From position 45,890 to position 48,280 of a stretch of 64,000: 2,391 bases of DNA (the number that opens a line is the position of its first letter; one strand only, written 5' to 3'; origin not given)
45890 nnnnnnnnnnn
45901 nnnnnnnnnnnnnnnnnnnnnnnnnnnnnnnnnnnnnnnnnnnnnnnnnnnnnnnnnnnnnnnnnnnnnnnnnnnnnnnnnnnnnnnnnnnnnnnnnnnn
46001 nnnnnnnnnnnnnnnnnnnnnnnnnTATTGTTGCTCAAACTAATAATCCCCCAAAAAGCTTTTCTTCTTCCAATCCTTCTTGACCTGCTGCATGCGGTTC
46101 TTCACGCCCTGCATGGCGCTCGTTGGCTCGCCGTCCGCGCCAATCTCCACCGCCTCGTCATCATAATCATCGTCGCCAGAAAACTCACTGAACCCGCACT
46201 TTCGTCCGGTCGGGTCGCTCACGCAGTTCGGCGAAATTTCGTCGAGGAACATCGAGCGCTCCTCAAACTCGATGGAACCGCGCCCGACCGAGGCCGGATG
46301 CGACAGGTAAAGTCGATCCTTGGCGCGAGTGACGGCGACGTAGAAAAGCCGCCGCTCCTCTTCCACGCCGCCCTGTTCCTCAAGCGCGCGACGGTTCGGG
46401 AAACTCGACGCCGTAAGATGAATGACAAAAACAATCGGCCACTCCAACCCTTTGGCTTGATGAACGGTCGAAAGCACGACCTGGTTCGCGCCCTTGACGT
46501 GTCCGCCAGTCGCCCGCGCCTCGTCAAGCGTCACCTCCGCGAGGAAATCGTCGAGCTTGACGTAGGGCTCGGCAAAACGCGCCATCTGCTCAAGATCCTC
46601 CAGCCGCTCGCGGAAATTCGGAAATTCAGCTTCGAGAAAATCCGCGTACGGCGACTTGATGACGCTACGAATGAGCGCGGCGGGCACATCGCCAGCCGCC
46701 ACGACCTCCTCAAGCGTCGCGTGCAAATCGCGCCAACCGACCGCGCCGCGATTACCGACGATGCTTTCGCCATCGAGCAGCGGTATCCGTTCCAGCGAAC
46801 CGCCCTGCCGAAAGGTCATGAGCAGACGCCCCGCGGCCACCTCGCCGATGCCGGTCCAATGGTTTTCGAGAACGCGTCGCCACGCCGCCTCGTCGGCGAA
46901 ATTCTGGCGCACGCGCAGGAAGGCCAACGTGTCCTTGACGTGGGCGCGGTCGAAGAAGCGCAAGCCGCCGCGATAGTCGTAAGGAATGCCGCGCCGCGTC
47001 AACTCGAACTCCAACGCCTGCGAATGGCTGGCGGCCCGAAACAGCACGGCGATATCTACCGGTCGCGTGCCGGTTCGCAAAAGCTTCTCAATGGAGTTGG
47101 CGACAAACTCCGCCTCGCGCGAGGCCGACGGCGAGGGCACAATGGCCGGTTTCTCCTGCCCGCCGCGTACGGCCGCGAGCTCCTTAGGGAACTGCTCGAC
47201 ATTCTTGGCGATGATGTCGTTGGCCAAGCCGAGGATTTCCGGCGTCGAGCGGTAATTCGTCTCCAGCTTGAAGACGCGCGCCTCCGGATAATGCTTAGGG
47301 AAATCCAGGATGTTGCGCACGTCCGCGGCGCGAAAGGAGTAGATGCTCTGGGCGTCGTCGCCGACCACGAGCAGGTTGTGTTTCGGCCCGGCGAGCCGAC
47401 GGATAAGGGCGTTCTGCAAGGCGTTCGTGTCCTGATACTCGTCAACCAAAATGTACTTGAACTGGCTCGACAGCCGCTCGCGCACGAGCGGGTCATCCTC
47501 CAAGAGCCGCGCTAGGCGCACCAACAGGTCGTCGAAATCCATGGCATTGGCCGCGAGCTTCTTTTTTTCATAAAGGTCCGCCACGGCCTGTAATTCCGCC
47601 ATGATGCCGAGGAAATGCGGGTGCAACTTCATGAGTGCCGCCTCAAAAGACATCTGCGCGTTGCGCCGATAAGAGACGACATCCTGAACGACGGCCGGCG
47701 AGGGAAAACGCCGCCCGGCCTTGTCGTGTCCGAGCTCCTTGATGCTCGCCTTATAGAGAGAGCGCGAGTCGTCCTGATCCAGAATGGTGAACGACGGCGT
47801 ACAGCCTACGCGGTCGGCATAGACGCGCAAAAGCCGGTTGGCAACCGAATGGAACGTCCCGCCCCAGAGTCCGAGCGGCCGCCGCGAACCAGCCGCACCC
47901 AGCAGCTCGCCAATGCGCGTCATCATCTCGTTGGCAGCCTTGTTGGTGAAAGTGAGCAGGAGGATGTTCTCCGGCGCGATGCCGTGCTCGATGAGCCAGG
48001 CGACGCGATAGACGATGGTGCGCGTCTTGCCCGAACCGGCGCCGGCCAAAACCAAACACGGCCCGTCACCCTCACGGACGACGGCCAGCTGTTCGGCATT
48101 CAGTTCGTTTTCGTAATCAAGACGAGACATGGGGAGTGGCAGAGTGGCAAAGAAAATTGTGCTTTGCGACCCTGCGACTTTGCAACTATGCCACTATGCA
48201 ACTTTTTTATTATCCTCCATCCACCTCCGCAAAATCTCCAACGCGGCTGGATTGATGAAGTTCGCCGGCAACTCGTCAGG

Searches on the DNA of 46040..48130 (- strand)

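Call 80: search_with_rna_model(model_id=R1, source=L044, max_evalue=1, show_alignments=2, filters=off)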
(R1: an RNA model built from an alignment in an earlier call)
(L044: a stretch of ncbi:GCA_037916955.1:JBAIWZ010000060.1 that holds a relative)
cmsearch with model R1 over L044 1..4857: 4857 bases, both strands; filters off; matches with E-value up to 1: 11.
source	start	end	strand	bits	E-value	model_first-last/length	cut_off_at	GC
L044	357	450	-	36.6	2.9e-06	1-122/122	no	0.76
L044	960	1065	-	35.8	4.2e-06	1-122/122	no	0.71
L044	1017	1139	+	13.2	0.11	1-122/122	no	0.71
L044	2888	2975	-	10.7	0.34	1-122/122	no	0.7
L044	4726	4786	+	10.3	0.39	1-122/122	no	0.61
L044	150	209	-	9.1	0.68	1-122/122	no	0.73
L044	3529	3606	+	9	0.7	1-122/122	no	0.78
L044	2566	2606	+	8.7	0.81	1-122/122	no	0.73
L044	3825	3867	-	8.7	0.81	40-84/122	no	0.7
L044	4726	4786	-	8.6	0.85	1-122/122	no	0.61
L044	2518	2610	-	8.5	0.91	1-122/122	no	0.7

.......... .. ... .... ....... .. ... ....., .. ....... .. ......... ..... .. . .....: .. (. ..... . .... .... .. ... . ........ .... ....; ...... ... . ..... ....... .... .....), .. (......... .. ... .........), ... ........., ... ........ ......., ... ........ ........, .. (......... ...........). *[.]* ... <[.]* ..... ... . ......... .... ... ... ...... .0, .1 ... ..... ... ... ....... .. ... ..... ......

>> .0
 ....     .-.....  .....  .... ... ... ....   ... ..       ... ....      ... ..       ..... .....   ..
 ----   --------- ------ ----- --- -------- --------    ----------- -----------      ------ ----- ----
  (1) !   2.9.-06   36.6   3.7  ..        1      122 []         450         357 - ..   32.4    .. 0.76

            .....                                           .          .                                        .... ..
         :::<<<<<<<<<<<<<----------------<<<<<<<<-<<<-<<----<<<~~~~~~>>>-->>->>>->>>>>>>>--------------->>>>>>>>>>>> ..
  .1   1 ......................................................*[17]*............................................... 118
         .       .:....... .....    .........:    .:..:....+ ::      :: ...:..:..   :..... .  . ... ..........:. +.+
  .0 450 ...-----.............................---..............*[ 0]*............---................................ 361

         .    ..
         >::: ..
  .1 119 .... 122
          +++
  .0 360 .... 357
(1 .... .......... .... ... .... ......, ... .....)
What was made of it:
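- In L044 the two near-invariant strands are replaced by a perfect helix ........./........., which supports the rod model (call 80).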

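Call 94: search_with_rna_model(model_id=R1, sources=[L135, L136, L137], max_evalue=5, filters=off)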
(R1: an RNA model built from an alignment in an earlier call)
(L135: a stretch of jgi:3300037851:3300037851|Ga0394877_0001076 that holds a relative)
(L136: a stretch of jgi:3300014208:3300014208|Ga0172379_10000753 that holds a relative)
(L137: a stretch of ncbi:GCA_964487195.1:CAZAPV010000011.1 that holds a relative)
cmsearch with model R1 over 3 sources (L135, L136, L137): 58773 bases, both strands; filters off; matches with E-value up to 5: 40.
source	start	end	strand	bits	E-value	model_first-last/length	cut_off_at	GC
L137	3322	3437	+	21.9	0.026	1-122/122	no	0.7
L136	387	461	+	20.1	0.058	1-122/122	no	0.65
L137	14798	14844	-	18.7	0.11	1-122/122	no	0.68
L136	389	459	-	18.2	0.14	1-122/122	no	0.66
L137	7986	8101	+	16.6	0.28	1-122/122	no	0.65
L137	6800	6885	-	15.8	0.41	1-122/122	no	0.7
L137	15103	15156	-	15.2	0.52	36-88/122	no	0.74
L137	2810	2916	+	15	0.59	1-122/122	no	0.67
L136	2159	2207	-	14.6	0.7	1-122/122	no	0.73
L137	10480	10540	-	13.3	1.3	1-122/122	no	0.67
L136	7892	8006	-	13.2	1.3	1-122/122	no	0.57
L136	11643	11680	-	13.1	1.4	1-122/122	no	0.87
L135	11308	11345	-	13.1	1.4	1-122/122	no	0.82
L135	11966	12014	-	13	1.4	1-122/122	no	0.71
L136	17317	17371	+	13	1.5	1-122/122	no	0.56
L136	8685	8762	+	12.9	1.5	1-122/122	no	0.62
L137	3159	3246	+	12.8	1.6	1-122/122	no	0.74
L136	8685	8762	-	12.7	1.6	1-122/122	no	0.62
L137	7738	7776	-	12.6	1.7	1-122/122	no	0.74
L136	17318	17370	-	12.6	1.7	1-122/122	no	0.55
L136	12745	12818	+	12.5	1.8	1-122/122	no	0.68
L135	15736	15766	+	12.3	2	1-122/122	no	0.68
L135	4851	4927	+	12.3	2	1-122/122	no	0.64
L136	14857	14960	-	12.1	2.1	1-122/122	no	0.65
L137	4580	4649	+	11.8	2.5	1-122/122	no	0.71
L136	6347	6421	-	11.7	2.6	1-122/122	no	0.52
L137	4136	4178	+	11.6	2.7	1-122/122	no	0.81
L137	1971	2094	+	11.5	2.8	1-122/122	no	0.72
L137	18197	18265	-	11.4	2.9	1-122/122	no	0.52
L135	10397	10441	-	11.3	3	1-122/122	no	0.76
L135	17178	17244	-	11.2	3.1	1-122/122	no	0.67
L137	3599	3638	+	10.7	4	1-122/122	no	0.8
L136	13147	13195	+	10.7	4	1-122/122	no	0.57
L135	4659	4689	+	10.7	4.1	1-122/122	no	0.9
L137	4222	4336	-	10.6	4.2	1-122/122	no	0.62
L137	7371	7417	+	10.6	4.2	1-122/122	no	0.74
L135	15736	15766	-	10.4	4.5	1-122/122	no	0.68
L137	16101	16143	+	10.4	4.5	1-122/122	no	0.77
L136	2469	2575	+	10.4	4.7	1-122/122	no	0.66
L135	7980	8061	-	10.2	4.9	1-122/122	no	0.73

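Call 98: search_rna_families(sources=[L051, L060, L033, L021, L067, L103, L107, L048, L054, L094, L124, L122, L044, L119, L104], threshold=gathering)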
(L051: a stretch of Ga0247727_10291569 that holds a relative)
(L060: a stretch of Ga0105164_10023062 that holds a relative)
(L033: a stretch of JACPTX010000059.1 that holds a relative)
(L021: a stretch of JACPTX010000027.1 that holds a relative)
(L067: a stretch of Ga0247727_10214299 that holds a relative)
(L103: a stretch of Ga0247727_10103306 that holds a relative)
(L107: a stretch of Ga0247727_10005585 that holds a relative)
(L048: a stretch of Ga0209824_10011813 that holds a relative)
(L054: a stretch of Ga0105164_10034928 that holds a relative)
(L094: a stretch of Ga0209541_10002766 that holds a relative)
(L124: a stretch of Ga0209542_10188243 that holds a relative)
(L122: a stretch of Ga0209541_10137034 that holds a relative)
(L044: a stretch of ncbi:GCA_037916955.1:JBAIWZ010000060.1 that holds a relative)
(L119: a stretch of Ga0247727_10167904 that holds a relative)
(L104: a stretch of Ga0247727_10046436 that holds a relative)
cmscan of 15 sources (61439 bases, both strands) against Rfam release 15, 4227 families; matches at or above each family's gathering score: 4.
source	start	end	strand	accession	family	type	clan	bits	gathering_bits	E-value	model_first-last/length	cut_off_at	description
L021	1072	1143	-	RF00005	tRNA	Gene; tRNA;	CL00001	70.6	29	2e-13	1-71/71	no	tRNA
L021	887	957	-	RF00005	tRNA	Gene; tRNA;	CL00001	68.7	29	6.7e-13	1-71/71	no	tRNA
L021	966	1050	-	RF00005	tRNA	Gene; tRNA;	CL00001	55.5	29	2.9e-09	1-71/71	no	tRNA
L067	1213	1409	-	RF01051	c-di-GMP-I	Cis-reg; riboswitch;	CL00126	38.1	35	0.00069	1-87/87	no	c-di-GMP-I riboswitch aptamer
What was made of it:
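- On Any Rfam 15 family (including SAM riboswitches, Y RNA, 6S, SRP, ribozymes): Nothing overlaps copies in 15 loci (call 98).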
